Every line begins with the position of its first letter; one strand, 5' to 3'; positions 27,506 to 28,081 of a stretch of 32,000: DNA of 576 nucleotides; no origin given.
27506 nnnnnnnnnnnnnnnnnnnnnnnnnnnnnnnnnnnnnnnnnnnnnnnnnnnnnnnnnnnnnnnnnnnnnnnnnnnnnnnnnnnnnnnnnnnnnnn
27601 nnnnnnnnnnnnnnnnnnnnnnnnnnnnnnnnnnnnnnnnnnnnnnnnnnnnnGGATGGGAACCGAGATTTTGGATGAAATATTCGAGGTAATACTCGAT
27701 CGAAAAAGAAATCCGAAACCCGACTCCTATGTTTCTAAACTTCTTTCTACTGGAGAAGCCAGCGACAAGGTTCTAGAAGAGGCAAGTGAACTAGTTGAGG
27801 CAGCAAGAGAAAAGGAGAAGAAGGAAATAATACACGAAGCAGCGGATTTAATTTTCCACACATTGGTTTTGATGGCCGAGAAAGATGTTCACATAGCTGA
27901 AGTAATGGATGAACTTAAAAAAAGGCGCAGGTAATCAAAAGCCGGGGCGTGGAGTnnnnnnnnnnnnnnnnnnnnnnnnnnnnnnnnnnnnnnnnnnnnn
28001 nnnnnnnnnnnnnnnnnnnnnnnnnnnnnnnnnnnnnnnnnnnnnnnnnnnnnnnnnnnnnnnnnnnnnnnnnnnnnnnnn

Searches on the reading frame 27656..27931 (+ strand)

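Call 4: search_protein_families(library=pfam, proteins=[window:27656-27931:+], max_evalue=0.01)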
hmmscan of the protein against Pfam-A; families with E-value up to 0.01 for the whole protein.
window:27656-27931:+ (92 aa): 2 families
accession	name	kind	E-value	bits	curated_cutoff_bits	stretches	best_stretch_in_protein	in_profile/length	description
PF01503.22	PRA-PH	-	1.2e-19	71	21.3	1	9-90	4-85/86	Phosphoribosyl-ATP pyrophosphohydrolase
PF03819.22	MazG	-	5.2e-06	27.1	22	1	38-88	9-63/74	MazG nucleotide pyrophosphohydrolase domain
